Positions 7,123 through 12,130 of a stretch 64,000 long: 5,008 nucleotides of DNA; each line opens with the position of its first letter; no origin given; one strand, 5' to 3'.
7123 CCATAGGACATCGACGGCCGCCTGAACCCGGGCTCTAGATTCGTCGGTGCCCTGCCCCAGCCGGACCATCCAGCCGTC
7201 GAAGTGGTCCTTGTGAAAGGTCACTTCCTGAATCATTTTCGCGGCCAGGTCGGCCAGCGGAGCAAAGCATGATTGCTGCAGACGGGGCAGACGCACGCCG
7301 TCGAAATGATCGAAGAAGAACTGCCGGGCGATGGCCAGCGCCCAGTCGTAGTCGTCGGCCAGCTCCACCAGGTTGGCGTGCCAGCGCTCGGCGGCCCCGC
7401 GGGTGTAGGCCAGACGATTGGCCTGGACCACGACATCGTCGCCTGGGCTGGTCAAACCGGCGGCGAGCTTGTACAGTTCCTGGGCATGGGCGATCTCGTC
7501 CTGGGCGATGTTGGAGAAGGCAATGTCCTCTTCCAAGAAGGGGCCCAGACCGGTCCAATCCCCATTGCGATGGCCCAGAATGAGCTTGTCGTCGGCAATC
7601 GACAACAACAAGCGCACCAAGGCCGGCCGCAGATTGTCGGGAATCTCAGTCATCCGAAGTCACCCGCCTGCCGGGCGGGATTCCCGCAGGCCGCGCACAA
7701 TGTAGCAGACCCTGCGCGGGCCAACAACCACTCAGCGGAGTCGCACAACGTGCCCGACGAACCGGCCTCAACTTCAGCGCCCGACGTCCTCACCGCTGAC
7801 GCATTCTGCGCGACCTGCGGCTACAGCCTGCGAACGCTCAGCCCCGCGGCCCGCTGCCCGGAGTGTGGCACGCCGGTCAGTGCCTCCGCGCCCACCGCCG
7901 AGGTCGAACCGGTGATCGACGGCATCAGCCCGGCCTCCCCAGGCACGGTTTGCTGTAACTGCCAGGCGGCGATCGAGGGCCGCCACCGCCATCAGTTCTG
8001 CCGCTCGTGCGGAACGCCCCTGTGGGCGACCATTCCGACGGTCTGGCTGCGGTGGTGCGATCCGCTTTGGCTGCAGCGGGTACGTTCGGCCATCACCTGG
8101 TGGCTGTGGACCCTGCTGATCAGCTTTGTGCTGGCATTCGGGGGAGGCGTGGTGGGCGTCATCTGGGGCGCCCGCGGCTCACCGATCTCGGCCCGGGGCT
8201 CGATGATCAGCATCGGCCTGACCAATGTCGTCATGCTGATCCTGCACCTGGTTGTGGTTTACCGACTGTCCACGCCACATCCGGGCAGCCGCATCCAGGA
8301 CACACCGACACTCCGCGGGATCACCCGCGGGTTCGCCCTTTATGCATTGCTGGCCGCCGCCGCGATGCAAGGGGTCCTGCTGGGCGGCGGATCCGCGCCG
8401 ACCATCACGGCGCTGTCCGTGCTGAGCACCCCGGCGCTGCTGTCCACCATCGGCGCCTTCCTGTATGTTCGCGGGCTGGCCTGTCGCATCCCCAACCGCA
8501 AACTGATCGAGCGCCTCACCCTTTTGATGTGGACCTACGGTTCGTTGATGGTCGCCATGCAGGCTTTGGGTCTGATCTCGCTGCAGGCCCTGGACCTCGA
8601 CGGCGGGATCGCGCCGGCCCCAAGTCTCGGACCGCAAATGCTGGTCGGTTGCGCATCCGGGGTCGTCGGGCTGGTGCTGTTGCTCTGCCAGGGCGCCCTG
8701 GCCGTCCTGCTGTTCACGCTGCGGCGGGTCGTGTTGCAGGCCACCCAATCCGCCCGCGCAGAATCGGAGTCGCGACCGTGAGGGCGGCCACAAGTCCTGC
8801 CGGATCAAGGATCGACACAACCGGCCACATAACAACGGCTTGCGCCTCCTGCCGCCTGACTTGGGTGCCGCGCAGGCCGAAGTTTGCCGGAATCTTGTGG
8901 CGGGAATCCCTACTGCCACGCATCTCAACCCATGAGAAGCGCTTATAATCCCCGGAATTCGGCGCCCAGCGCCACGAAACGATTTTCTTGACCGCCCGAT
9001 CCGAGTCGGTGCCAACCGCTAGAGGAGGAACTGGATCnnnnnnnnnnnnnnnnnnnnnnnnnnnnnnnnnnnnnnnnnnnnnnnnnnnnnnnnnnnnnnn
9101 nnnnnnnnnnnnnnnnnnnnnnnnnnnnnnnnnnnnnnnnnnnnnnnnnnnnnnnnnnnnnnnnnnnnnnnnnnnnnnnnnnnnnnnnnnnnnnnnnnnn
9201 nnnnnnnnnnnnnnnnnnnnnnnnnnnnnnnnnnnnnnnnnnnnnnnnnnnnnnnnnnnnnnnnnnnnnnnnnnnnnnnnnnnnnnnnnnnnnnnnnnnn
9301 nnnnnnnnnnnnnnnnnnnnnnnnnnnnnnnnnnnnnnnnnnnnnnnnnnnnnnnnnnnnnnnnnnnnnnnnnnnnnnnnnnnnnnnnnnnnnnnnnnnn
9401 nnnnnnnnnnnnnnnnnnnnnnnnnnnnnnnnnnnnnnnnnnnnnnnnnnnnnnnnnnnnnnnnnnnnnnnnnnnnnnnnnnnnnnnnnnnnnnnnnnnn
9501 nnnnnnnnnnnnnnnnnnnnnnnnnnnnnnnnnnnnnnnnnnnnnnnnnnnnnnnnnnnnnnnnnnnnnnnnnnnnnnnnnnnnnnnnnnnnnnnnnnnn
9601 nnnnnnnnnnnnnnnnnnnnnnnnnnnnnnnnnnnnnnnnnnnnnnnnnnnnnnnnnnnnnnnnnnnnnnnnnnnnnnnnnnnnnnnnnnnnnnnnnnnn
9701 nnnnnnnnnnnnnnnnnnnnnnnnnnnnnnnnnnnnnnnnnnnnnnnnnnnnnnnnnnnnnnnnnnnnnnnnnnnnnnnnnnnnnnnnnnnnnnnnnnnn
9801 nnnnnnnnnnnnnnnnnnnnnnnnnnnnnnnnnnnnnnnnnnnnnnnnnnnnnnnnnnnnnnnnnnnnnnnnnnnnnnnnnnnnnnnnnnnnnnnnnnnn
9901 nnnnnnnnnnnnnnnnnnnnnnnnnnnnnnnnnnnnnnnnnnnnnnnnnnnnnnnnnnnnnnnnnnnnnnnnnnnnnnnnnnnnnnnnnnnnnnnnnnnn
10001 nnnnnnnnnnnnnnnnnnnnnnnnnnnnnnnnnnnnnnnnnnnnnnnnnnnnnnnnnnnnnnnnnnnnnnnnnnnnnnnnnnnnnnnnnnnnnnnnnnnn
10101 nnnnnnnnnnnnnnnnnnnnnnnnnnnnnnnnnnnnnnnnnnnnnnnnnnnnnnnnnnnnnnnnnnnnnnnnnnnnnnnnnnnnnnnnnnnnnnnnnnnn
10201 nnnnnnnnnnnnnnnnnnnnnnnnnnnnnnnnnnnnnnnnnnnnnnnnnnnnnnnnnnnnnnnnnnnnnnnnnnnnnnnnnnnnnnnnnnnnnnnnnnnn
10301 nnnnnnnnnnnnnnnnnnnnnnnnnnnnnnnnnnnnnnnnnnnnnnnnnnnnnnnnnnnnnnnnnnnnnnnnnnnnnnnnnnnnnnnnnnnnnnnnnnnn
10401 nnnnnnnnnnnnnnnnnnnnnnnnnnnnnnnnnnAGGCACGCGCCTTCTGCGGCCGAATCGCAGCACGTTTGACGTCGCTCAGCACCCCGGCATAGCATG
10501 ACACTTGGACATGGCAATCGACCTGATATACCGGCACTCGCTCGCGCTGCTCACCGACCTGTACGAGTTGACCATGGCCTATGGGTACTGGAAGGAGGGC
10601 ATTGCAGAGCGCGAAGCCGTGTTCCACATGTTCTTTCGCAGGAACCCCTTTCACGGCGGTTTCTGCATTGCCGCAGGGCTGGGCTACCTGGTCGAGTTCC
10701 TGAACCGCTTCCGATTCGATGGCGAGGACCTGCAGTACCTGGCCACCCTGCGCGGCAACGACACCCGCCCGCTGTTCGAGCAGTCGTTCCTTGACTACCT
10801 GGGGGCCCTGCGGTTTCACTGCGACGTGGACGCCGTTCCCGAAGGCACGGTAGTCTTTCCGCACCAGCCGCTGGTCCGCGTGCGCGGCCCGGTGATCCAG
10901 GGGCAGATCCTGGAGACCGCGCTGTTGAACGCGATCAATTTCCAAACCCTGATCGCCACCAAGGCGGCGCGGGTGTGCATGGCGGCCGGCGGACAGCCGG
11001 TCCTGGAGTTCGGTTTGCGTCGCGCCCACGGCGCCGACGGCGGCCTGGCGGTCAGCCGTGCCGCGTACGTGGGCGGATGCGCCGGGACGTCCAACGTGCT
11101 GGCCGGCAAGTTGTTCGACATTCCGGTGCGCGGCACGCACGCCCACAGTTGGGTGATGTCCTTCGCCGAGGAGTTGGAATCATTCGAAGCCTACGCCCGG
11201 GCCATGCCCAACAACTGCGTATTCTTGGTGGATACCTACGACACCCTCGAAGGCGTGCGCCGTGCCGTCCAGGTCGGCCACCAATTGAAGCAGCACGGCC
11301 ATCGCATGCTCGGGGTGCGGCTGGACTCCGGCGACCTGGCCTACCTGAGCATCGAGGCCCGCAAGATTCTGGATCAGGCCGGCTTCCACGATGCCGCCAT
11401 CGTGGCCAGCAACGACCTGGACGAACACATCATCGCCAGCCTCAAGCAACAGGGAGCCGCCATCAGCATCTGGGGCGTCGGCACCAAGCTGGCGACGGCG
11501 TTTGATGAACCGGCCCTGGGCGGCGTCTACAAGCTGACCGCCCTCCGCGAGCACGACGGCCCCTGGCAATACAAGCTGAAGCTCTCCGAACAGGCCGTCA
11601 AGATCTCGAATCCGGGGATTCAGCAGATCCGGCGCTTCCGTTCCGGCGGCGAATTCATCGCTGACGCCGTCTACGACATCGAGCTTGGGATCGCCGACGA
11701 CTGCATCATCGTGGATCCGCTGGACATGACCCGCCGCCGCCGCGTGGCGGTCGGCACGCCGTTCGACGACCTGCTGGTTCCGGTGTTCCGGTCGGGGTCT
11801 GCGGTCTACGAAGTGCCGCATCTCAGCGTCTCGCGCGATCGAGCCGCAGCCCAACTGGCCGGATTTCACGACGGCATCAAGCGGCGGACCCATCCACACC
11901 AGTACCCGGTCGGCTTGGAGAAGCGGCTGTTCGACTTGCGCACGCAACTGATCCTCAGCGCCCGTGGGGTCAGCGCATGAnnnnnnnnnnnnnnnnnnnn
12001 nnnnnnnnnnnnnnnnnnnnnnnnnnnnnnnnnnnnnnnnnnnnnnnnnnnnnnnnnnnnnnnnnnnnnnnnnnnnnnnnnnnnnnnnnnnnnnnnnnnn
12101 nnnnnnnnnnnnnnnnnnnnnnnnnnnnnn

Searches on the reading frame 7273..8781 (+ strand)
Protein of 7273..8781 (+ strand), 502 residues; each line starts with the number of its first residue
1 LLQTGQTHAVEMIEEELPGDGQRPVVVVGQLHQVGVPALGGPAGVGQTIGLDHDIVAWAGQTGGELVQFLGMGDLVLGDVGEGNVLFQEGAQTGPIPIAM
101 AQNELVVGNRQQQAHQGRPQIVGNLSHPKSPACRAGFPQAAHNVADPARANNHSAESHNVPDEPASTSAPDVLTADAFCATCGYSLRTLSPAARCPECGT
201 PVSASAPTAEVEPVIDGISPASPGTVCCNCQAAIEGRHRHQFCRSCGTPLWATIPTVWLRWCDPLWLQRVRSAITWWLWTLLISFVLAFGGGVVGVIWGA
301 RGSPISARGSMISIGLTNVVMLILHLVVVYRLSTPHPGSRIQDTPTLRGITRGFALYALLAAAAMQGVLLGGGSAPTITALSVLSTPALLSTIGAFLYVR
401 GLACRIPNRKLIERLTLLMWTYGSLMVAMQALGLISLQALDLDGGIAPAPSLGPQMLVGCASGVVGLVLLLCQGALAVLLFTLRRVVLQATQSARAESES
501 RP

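Call 77: search_protein_families(library=pfam, proteins=[window:7273-8781:+], max_evalue=0.0001)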
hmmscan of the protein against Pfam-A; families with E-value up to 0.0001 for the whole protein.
window:7273-8781:+ (502 aa): 2 families
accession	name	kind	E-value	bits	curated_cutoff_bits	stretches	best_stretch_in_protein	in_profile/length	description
PF12773.13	DZR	-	8.6e-07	29.5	27.3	0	176-206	12-38/45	Double zinc ribbon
PF18912.6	DZR_2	-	7.7e-05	22.9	27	0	174-205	19-49/56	Double zinc ribbon domain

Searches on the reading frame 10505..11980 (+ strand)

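Call 77: search_protein_families(library=pfam, proteins=[window:10505-11980:+], max_evalue=0.0001)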
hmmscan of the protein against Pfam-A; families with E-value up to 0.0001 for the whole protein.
window:10505-11980:+ (491 aa): 4 families
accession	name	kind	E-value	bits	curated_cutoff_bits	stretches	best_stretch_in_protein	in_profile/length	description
PF17767.7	NAPRTase_N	-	4.3e-36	124.4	32.6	1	15-145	1-125/125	Nicotinate phosphoribosyltransferase (NAPRTase) N-terminal domain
PF17956.6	NAPRTase_C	-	8.8e-14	52.4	23.3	1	376-478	6-110/111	Nicotinate phosphoribosyltransferase C-terminal domain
PF04095.22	NAPRTase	-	7.1e-09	36.2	20.8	1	168-347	5-196/239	Nicotinate phosphoribosyltransferase (NAPRTase) family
PF02749.22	QRPTase_N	-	3.6e-05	24.4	27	0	104-144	39-78/82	Quinolinate phosphoribosyl transferase, N-terminal domain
